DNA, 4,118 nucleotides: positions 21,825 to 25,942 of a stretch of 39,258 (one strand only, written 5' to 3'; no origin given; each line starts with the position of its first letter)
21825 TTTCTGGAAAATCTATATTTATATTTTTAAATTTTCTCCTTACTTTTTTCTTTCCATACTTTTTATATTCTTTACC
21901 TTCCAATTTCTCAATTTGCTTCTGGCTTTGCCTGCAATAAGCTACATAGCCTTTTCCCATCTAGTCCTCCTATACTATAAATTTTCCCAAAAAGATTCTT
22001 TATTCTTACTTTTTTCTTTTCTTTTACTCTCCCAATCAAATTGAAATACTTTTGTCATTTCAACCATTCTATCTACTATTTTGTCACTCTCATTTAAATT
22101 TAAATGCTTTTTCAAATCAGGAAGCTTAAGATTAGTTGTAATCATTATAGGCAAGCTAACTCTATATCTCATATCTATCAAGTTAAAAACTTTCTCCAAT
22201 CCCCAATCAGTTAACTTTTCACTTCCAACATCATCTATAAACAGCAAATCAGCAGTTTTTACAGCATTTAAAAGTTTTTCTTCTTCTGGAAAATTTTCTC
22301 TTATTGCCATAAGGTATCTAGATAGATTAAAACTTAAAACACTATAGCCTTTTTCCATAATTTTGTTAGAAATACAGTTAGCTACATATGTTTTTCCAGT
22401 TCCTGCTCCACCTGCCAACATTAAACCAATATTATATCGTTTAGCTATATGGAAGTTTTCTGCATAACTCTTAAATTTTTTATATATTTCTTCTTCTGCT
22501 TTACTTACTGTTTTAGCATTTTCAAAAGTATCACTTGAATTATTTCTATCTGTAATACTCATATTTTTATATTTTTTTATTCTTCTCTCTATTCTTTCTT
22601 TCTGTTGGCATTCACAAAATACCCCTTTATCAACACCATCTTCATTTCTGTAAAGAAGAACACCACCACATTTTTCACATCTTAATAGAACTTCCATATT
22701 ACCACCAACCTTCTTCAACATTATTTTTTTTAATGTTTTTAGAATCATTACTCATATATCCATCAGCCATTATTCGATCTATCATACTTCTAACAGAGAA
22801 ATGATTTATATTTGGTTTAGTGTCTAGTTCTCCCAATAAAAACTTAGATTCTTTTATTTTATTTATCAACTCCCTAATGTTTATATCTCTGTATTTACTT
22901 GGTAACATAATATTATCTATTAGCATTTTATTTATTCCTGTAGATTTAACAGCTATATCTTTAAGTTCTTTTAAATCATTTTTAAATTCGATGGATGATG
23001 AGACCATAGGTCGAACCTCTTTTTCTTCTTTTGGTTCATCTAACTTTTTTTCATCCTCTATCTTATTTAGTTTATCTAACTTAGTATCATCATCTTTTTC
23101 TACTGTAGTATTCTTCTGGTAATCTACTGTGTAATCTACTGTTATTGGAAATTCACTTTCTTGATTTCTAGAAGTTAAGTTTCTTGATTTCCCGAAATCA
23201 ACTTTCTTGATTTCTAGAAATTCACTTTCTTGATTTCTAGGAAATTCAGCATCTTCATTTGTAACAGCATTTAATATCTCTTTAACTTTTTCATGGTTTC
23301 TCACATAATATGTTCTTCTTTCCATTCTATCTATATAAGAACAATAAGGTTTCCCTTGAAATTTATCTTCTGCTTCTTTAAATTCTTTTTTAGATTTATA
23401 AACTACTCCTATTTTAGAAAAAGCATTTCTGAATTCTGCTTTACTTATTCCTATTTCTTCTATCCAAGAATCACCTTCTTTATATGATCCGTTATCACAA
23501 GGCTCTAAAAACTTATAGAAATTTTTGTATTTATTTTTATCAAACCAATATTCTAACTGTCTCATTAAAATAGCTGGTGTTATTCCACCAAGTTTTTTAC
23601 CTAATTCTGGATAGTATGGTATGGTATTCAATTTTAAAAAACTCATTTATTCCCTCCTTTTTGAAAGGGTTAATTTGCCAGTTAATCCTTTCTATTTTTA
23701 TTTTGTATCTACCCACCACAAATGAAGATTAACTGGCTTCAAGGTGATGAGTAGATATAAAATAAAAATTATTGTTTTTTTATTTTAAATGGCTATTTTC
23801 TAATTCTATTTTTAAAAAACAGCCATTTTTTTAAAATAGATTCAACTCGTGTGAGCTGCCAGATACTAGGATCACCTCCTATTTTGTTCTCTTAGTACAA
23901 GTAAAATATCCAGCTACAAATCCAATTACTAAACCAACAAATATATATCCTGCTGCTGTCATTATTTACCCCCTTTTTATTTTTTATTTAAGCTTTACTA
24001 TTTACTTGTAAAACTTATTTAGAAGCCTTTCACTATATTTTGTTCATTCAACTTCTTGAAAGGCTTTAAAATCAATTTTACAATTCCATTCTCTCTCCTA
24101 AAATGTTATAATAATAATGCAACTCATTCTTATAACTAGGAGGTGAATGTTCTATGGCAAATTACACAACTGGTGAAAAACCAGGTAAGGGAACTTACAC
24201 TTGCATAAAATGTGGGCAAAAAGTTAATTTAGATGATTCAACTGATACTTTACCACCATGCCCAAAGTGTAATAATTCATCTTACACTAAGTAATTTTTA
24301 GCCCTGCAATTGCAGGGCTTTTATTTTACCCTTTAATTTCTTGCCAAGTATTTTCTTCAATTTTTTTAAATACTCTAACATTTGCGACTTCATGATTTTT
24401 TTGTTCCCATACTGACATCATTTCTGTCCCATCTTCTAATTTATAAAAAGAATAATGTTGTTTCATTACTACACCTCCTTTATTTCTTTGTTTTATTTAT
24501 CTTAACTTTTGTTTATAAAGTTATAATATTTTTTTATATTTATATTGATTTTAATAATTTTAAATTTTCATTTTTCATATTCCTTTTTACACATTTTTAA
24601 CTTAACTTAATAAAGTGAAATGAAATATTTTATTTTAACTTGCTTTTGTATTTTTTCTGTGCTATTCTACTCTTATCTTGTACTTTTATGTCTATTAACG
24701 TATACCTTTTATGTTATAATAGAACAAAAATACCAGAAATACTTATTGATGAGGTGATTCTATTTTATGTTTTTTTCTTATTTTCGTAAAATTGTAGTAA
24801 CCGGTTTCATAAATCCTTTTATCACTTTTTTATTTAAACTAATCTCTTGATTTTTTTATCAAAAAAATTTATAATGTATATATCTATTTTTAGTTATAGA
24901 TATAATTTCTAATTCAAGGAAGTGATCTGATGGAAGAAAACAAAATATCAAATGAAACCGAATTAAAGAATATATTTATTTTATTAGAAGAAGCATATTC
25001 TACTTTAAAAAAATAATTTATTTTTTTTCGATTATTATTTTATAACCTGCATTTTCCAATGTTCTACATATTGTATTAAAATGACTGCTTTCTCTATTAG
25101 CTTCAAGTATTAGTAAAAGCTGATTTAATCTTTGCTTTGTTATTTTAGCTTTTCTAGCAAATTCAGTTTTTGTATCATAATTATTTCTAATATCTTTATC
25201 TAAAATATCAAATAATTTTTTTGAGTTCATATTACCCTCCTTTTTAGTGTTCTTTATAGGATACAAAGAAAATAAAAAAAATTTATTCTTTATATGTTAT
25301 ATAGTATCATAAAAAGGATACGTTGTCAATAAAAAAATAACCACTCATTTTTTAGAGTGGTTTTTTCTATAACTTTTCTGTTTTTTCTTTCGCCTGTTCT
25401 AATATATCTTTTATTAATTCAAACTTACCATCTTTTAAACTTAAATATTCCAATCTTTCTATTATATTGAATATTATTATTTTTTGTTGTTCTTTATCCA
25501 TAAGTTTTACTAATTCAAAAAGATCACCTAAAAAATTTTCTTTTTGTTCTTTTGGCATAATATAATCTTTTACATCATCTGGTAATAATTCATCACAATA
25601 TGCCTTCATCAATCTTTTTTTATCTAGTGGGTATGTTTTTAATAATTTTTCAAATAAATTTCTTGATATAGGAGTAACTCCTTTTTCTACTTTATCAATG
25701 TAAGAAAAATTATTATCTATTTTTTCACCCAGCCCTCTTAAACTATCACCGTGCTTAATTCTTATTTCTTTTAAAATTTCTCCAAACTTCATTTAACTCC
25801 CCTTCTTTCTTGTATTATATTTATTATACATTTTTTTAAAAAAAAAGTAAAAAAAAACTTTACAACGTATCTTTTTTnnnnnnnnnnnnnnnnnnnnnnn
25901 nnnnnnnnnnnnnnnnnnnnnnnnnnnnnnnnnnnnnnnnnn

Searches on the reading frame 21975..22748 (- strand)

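Call 25: search_protein_families(library=pfam, proteins=[window:21975-22748:-], max_evalue=0.001)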
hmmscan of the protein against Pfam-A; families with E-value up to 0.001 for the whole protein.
window:21975-22748:- (257 aa): 6 families
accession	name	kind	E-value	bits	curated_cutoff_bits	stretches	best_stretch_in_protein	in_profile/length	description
PF01695.23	IstB_IS21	-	7.9e-18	65.3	24.1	1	49-248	41-236/238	IstB-like ATP binding protein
PF00004.35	AAA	-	1.6e-05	25.8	21.2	1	109-175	1-67/131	ATPase family associated with various cellular activities (AAA)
PF06309.17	Torsin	-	1.7e-05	25.4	27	1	85-159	34-102/127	Torsin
PF12775.13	AAA_7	-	0.00011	22.3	25.8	1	105-148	32-75/181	P-loop containing dynein motor region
PF20720.3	nSTAND3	-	0.00038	20.6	27.2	1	94-174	6-74/155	Novel STAND NTPase 3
PF00308.24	Bac_DnaA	-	0.00089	19.9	23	0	101-177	30-109/162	Bacterial DnaA ATPAse domain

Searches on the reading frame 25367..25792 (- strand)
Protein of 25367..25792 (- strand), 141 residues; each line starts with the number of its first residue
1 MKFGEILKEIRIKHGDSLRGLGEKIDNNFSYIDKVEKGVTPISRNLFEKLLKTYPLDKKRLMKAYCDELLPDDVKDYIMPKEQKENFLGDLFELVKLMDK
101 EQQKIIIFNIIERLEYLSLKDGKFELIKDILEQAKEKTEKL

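Call 25: search_protein_families(library=pfam, proteins=[window:25367-25792:-], max_evalue=0.001)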
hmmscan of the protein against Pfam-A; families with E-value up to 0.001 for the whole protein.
window:25367-25792:- (141 aa): 1 family
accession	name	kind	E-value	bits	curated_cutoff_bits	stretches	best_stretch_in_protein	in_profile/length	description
PF01381.28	HTH_3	-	3.4e-05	24.2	23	1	7-56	1-50/55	Helix-turn-helix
